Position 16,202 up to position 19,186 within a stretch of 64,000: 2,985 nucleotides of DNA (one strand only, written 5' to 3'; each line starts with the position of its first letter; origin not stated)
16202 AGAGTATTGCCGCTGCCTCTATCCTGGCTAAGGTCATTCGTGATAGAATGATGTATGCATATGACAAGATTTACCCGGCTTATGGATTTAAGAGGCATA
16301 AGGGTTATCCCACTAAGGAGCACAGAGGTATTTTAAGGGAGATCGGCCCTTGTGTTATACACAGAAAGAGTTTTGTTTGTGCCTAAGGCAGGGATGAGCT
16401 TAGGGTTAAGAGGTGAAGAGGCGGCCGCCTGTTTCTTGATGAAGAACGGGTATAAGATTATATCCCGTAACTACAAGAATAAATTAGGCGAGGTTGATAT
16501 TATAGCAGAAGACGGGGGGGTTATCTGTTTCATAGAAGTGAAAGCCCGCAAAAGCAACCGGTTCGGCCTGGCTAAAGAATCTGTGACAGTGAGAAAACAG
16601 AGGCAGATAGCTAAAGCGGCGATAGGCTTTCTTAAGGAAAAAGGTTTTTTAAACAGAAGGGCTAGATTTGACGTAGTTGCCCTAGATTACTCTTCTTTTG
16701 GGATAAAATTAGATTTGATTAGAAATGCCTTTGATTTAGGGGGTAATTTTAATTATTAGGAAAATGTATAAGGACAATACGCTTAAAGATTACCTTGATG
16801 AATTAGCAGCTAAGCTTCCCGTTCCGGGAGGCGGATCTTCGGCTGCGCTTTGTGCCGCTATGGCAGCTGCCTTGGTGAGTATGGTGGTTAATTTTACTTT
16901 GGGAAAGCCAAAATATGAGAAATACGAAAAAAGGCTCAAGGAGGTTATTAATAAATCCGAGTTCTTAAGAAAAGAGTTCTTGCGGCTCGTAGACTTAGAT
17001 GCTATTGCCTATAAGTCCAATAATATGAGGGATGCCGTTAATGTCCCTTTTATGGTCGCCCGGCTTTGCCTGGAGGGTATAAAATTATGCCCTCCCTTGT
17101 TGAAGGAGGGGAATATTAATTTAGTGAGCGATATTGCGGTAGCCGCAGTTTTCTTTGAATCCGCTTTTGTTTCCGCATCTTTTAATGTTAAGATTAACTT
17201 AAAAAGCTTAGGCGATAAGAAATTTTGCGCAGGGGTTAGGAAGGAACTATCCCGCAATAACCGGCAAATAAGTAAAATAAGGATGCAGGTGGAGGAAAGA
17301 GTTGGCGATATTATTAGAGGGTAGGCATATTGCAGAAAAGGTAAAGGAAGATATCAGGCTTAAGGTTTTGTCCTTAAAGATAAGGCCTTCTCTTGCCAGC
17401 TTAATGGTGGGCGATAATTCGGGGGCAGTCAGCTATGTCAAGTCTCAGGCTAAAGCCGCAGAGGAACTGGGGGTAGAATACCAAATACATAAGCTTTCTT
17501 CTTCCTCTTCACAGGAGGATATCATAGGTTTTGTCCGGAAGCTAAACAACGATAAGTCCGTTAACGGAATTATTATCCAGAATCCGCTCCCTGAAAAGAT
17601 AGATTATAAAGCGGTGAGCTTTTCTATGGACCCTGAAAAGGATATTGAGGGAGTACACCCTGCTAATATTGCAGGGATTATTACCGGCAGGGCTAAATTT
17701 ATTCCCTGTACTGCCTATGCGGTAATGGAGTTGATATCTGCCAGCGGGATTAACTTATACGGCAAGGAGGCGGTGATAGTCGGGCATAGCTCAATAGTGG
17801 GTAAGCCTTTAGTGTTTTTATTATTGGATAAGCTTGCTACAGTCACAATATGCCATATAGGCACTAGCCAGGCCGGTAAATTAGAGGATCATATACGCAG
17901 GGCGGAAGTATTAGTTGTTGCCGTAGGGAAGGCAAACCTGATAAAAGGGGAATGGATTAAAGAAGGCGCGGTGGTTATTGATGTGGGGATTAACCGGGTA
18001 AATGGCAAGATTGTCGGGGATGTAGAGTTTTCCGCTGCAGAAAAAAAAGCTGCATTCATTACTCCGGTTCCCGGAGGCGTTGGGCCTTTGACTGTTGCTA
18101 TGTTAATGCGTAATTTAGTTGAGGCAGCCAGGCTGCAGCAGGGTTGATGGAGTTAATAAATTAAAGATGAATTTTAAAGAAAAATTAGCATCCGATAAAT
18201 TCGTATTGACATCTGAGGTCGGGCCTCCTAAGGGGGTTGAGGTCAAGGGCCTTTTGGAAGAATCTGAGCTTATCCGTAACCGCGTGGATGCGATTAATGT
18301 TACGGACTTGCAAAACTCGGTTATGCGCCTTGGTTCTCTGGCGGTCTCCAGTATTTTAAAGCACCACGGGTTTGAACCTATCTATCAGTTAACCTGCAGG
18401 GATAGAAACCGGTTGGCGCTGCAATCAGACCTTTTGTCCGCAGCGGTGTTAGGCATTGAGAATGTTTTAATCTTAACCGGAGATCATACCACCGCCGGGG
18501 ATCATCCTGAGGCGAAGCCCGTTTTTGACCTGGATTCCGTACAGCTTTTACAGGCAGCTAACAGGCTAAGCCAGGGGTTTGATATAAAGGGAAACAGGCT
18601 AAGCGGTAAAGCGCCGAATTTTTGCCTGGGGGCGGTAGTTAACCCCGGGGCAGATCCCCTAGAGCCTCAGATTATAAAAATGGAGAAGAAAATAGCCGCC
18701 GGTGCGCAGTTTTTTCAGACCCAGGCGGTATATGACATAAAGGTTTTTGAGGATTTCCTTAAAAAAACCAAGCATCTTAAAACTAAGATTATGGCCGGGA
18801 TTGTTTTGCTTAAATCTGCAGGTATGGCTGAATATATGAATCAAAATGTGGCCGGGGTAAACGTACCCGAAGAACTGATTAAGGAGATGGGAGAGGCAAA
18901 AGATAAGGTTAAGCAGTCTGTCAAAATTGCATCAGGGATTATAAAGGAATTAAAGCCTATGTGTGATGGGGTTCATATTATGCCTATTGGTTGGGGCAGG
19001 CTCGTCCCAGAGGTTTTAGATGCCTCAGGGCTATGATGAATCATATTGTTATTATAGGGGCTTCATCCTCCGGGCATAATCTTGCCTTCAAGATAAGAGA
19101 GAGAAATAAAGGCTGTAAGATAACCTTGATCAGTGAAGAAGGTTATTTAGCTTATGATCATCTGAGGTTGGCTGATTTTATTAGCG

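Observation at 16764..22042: Translationally coupled C1-tetrahydrofolate operon ending in the AcsB-like gene: FTCD_C(FchA-like)-folD-metF-pseudoflavoprotein-acsB-like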

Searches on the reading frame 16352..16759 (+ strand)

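Call 4: search_protein_families(library=pfam, proteins=[window:16352-16759:+], max_evalue=0.01)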
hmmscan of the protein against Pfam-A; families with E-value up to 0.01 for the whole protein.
window:16352-16759:+ (135 aa): 4 families
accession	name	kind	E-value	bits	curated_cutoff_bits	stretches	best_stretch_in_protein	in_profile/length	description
PF02021.23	UPF0102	-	2.3e-27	95.6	23.6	1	21-110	1-79/80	Uncharacterised protein family UPF0102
PF01939.22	NucS_C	-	1.8e-05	25.2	24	1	29-69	15-56/124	Endonuclease NucS C-terminal domain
PF08378.17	NERD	-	0.00018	22.5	22.1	1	18-83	2-74/111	Nuclease-related domain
PF01870.24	Hjc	-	0.00085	19.7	21.1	1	46-78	29-61/93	Archaeal holliday junction resolvase (hjc)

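Call 5: search_protein_families(library=ncbifam, proteins=[window:16352-16759:+], max_evalue=0.01)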
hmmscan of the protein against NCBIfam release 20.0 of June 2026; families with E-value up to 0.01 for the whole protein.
window:16352-16759:+ (135 aa): 26 families (the best 25 are shown)
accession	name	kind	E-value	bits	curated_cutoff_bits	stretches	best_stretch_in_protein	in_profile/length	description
NF011268.0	PRK14675.1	equivalog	1.9e-34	118.4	180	1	15-129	10-125/127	hypothetical protein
NF009154.0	PRK12497.3-3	equivalog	3.2e-30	104.7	109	1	15-113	10-108/123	YraN family protein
NF009150.0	PRK12497.1-3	equivalog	2.6e-28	98.4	81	1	16-128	7-118/118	YraN family protein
NF011273.0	PRK14680.1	equivalog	4.4e-26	91.4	199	1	14-130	5-121/134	hypothetical protein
NF009151.0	PRK12497.1-5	equivalog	2.8e-23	82.6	124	1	13-111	12-109/126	YraN family protein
TIGR00252.1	TIGR00252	hypoth_equivalog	2.8e-21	75.7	69.05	1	16-112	8-106/123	YraN family protein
NF011274.0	PRK14681.1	equivalog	7.5e-21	74.6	207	1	17-117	45-148/158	hypothetical protein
NF011271.0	PRK14678.1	equivalog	2.2e-20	72.9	172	1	15-113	6-102/120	hypothetical protein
NF011280.0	PRK14688.1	equivalog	2.3e-20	72.8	230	1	18-127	9-118/121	hypothetical protein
NF009152.0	PRK12497.2-4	equivalog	6.2e-19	68.1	111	1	16-115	9-105/114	YraN family protein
NF011267.0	PRK14674.1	equivalog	8.9e-19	67.9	232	1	16-114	6-105/133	hypothetical protein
NF011270.0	PRK14677.1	equivalog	1.3e-17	64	124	1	21-111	7-94/108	hypothetical protein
NF011275.0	PRK14682.1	equivalog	6.4e-16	58.7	203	1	16-128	5-115/117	hypothetical protein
NF011279.0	PRK14687.1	equivalog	2.1e-15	56.9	212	1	18-112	33-133/173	hypothetical protein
NF009153.0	PRK12497.3-1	equivalog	2.3e-15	56.9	171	1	15-111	10-108/125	YraN family protein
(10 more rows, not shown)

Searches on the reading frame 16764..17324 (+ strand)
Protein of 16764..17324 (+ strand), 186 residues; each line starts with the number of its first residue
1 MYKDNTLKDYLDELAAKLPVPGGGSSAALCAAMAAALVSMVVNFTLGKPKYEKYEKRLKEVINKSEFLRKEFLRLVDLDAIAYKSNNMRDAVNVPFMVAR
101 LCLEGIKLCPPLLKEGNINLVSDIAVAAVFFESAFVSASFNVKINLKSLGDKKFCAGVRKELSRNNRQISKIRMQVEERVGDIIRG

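Call 4: search_protein_families(library=pfam, proteins=[window:16764-17324:+], max_evalue=0.01)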
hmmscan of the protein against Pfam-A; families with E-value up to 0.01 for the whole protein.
window:16764-17324:+ (186 aa): 1 family
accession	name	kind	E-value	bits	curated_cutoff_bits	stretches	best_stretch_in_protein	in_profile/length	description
PF04961.17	FTCD_C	-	1.8e-47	161.8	24.5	2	6-84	1-79/182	Formiminotransferase-cyclodeaminase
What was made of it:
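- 16764..17324 (+): fchA-like gene (FTCD_C family; putative methenyl-THF cyclohydrolase), 186 aa. PF04961 at 161.8 bits (call 4).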

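Call 5: search_protein_families(library=ncbifam, proteins=[window:16764-17324:+], max_evalue=0.01)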
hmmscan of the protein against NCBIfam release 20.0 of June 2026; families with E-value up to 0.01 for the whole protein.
window:16764-17324:+ (186 aa): 1 family
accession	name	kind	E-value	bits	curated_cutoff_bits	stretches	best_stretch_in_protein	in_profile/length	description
NF045657.1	MthfCyhylaseFchA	equivalog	2.9e-43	147.8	275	2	1-84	1-84/207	methenyltetrahydrofolate cyclohydrolase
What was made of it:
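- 16764..17324 (+): NF045657 FchA scores 147.8, below its equivalog cutoff of 275 (call 5).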

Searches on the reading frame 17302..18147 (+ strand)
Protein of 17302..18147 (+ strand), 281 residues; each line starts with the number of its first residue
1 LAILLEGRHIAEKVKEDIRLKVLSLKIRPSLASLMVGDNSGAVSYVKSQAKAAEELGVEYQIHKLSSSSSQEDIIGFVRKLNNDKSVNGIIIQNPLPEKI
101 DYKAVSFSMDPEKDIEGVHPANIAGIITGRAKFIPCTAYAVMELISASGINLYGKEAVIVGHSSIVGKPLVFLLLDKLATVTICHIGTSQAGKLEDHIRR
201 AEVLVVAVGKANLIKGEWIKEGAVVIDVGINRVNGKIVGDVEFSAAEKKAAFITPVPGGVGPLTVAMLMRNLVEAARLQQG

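Call 4: search_protein_families(library=pfam, proteins=[window:17302-18147:+], max_evalue=0.01)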
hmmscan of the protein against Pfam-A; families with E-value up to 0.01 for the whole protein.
window:17302-18147:+ (281 aa): 2 families
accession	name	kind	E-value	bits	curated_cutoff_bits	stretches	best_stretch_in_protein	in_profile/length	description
PF02882.25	THF_DHG_CYH_C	-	5.9e-64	214.7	27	1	119-279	1-159/160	Tetrahydrofolate dehydrogenase/cyclohydrolase, NAD(P)-binding domain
PF00763.28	THF_DHG_CYH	-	2.1e-29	102.6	32.8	1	5-116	1-115/115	Tetrahydrofolate dehydrogenase/cyclohydrolase, catalytic domain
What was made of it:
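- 17302..18147 (+): folD, 281 aa, TTG start with GGAGG at 17291-17295. It has Gln49 (nt 17446-17448) where bifunctional FolDs have the conserved Lys, so it is probably a dehydrogenase-only enzyme. PF00763 and PF02882 (call 4).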

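Call 5: search_protein_families(library=ncbifam, proteins=[window:17302-18147:+], max_evalue=0.01)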
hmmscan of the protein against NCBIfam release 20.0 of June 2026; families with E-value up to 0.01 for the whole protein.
window:17302-18147:+ (281 aa): 30 families (the best 25 are shown)
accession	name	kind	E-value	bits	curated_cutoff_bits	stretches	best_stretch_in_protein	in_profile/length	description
NF008058.0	PRK10792.1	equivalog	8.6e-90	300.6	355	1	2-277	3-280/285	bifunctional methylenetetrahydrofolate dehydrogenase/methenyltetrahydrofolate cyclohydrolase FolD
NF010787.0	PRK14191.1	equivalog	6e-89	298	423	1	4-280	3-281/285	bifunctional methylenetetrahydrofolate dehydrogenase/methenyltetrahydrofolate cyclohydrolase FolD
NF010786.0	PRK14189.1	subfamily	1.8e-86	289.8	421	1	2-277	3-279/285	bifunctional methylenetetrahydrofolate dehydrogenase/methenyltetrahydrofolate cyclohydrolase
NF010770.0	PRK14173.1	equivalog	3e-85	285.9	411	1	2-280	3-282/287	bifunctional 5,10-methylene-tetrahydrofolate dehydrogenase/ 5,10-methylene-tetrahydrofolate cyclohydrolase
NF010780.0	PRK14183.1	equivalog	3e-84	282.7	480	1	4-277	3-278/283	bifunctional 5,10-methylene-tetrahydrofolate dehydrogenase/ 5,10-methylene-tetrahydrofolate cyclohydrolase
NF010776.0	PRK14179.1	equivalog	4.6e-84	281.9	445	1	1-277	1-279/284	bifunctional methylenetetrahydrofolate dehydrogenase/methenyltetrahydrofolate cyclohydrolase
NF010785.0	PRK14188.1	subfamily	1.3e-82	277.1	396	1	2-280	3-290/297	bifunctional methylenetetrahydrofolate dehydrogenase/methenyltetrahydrofolate cyclohydrolase FolD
NF010769.0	PRK14172.1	equivalog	7.9e-82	274.6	392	1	1-275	1-276/278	bifunctional 5,10-methylene-tetrahydrofolate dehydrogenase/ 5,10-methylene-tetrahydrofolate cyclohydrolase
NF010773.0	PRK14176.1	equivalog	2.1e-81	273.5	437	1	4-277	10-284/287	bifunctional 5,10-methylene-tetrahydrofolate dehydrogenase/ 5,10-methylene-tetrahydrofolate cyclohydrolase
NF010775.0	PRK14178.1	equivalog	3.8e-80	269.1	465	1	4-280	2-275/279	bifunctional methylenetetrahydrofolate dehydrogenase/methenyltetrahydrofolate cyclohydrolase FolD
NF010783.0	PRK14186.1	equivalog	3.8e-79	265.9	333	1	1-275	1-281/297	bifunctional methylenetetrahydrofolate dehydrogenase/methenyltetrahydrofolate cyclohydrolase FolD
NF010763.0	PRK14166.1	equivalog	1.1e-78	264.2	501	1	4-277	3-278/282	bifunctional 5,10-methylene-tetrahydrofolate dehydrogenase/ 5,10-methylene-tetrahydrofolate cyclohydrolase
NF010764.0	PRK14167.1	subfamily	1.6e-78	264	477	1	2-280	2-290/297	bifunctional 5,10-methylene-tetrahydrofolate dehydrogenase/ 5,10-methylene-tetrahydrofolate cyclohydrolase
NF010779.0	PRK14182.1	equivalog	8.6e-77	258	537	1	4-277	3-278/282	bifunctional 5,10-methylene-tetrahydrofolate dehydrogenase/ 5,10-methylene-tetrahydrofolate cyclohydrolase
NF010790.0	PRK14194.1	equivalog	1.6e-76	257.4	508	1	4-280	6-286/301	bifunctional methylenetetrahydrofolate dehydrogenase/methenyltetrahydrofolate cyclohydrolase FolD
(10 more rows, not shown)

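Call 74: search_solved_structures(query=window:17302-18147:+, max_evalue=1e-40, show_alignments=2)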
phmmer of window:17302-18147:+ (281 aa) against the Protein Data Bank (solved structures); distinct sequences matched with E-value up to 1e-40: 26.
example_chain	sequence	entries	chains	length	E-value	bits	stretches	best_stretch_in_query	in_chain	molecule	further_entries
3p2o_A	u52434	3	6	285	1.3e-72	247.7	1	3-277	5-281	Bifunctional protein folD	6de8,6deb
6v6y_A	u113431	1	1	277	4.1e-69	236.3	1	3-279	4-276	Bifunctional protein FolD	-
4a5o_A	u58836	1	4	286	2.1e-67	230.7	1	3-277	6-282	BIFUNCTIONAL PROTEIN FOLD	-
6ape_A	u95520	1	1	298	1.8e-66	227.6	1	3-280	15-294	Bifunctional protein FolD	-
3l07_A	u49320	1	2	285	2.2e-66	227.4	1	3-276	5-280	Bifunctional protein folD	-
5nhs_A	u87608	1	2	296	9.6e-65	222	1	3-276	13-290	Bifunctional protein FolD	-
1b0a_A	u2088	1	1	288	3.8e-64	220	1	3-275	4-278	PROTEIN (FOLD BIFUNCTIONAL PROTEIN)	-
5o22_A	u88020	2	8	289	4.1e-64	219.9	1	3-275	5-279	Bifunctional protein FolD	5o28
5o2a_A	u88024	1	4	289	2.1e-63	217.6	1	3-275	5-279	Bifunctional protein FolD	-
5tc4_A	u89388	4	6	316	3.6e-60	207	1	2-277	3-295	Bifunctional methylenetetrahydrofolate dehydrogenase/cyclohydrolase, mitochondrial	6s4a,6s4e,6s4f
7ehj_A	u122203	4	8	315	3.7e-60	206.9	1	2-277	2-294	Bifunctional methylenetetrahydrofolate dehydrogenase/cyclohydrolase, mitochondrial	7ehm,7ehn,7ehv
9is9_A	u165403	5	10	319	3.8e-60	206.9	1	2-277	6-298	Bifunctional methylenetetrahydrofolate dehydrogenase/cyclohydrolase, mitochondrial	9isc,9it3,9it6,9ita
6jib_A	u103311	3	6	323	4.1e-60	206.8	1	2-277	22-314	Bifunctional methylenetetrahydrofolate dehydrogenase/cyclohydrolase, mitochondrial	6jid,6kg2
6ecq_A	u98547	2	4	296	5.9e-60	206.3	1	4-277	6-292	METHYLENETETRAHYDROFOLATE DEHYDROGENASE CYCLOHYDROLASE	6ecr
1a4i_A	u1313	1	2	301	6e-60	206.2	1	4-277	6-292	METHYLENETETRAHYDROFOLATE DEHYDROGENASE / METHENYLTETRAHYDROFOLATE CYCLOHYDROLASE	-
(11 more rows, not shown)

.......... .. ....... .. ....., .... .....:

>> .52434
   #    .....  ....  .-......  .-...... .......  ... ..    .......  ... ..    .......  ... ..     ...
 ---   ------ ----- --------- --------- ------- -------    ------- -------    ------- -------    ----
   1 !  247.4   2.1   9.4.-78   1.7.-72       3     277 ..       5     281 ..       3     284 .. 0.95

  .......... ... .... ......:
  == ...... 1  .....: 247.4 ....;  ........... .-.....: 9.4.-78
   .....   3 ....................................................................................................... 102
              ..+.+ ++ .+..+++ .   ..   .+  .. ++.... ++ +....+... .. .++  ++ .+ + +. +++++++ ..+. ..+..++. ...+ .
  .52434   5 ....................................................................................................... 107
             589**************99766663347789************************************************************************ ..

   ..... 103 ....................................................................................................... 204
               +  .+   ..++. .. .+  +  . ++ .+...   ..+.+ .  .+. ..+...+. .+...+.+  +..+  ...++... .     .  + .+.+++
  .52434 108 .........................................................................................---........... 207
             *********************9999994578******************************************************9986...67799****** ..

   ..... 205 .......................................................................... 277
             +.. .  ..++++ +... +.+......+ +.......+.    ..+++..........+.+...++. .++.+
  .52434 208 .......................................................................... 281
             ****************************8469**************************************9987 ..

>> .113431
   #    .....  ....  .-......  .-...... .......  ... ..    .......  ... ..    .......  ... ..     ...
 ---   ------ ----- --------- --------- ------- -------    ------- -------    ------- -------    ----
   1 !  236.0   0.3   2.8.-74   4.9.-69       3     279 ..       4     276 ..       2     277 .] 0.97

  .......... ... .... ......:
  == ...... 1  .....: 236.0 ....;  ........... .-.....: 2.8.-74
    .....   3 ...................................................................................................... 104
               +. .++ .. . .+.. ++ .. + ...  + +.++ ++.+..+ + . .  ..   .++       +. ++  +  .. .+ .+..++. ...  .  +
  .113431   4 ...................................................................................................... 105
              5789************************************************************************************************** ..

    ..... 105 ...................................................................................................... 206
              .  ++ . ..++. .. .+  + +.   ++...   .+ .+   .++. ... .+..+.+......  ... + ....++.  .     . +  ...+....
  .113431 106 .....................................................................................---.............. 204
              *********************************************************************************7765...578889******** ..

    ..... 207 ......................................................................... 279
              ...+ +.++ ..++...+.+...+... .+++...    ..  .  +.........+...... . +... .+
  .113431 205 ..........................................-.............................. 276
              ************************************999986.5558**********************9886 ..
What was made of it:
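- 17302..18147 (+): The alignment to C. jejuni FolD 3p2o shows YVKSKAK against YVKSQAK in the window (call 74).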

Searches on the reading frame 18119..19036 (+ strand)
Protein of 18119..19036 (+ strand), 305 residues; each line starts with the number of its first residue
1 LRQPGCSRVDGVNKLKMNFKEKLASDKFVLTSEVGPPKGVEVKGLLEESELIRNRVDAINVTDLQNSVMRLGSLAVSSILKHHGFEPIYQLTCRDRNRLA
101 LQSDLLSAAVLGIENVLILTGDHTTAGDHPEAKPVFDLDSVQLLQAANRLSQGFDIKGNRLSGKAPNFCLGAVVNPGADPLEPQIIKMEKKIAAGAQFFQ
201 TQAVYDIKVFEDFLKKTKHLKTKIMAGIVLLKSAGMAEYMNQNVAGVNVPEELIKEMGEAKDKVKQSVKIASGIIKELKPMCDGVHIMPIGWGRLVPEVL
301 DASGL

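Call 4: search_protein_families(library=pfam, proteins=[window:18119-19036:+], max_evalue=0.01)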
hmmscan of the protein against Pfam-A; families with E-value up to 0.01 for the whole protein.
window:18119-19036:+ (305 aa): 1 family
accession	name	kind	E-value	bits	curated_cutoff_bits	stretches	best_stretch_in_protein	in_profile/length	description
PF02219.23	MTHFR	-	2.6e-33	116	24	1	20-303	3-286/287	Methylenetetrahydrofolate reductase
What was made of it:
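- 18167..19036 (+): metF (methylene-THF reductase), 289 aa from ATG 18167. The alternative TTG 18119 is unlikely. No MetV gene is adjacent. PF02219 at 116 bits, with the profile starting at residue 20 of the long ORF (call 4).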

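Call 5: search_protein_families(library=ncbifam, proteins=[window:18119-19036:+], max_evalue=0.01)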
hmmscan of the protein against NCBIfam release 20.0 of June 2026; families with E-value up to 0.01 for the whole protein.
window:18119-19036:+ (305 aa): 4 families
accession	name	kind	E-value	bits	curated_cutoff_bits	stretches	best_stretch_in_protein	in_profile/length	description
NF006396.0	PRK08645.1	equivalog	5.7e-75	252.6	453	1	15-289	310-587/611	bifunctional homocysteine S-methyltransferase/methylenetetrahydrofolate reductase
TIGR00676.1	fadh2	equivalog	1.5e-18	67.1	293.7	1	34-278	5-248/275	methylenetetrahydrofolate reductase [NAD(P)H]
TIGR00677.1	fadh2_euk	equivalog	7.4e-10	38.6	310.05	1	76-266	51-233/281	methylenetetrahydrofolate reductase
NF006950.0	PRK09432.1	equivalog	3.1e-07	30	382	1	31-261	26-243/296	methylenetetrahydrofolate reductase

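Call 55: search_solved_structures(query=window:18167-19036:+, max_evalue=0.001, show_alignments=1)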
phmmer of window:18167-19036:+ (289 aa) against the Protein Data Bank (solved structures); distinct sequences matched with E-value up to 0.001: 6.
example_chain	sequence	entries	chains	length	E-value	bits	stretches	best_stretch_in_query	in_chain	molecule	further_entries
3ijd_A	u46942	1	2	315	1.8e-05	27.6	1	149-274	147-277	uncharacterized protein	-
1v93_A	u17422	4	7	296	0.00018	24.3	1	20-274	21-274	5,10-Methylenetetrahydrofolate reductase | Methylenetetrahydrofolate reductase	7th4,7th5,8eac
3apt_A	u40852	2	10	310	0.00021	24.1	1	20-274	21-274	Methylenetetrahydrofolate reductase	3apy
8qa4_A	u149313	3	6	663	0.00037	23.3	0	54-247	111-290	Methylenetetrahydrofolate reductase (NADPH)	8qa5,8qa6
6fcx_A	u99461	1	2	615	0.0004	23.2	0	54-247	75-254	Methylenetetrahydrofolate reductase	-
6fnu_A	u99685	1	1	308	0.00077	22.3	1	71-197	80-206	Methylenetetrahydrofolate reductase 1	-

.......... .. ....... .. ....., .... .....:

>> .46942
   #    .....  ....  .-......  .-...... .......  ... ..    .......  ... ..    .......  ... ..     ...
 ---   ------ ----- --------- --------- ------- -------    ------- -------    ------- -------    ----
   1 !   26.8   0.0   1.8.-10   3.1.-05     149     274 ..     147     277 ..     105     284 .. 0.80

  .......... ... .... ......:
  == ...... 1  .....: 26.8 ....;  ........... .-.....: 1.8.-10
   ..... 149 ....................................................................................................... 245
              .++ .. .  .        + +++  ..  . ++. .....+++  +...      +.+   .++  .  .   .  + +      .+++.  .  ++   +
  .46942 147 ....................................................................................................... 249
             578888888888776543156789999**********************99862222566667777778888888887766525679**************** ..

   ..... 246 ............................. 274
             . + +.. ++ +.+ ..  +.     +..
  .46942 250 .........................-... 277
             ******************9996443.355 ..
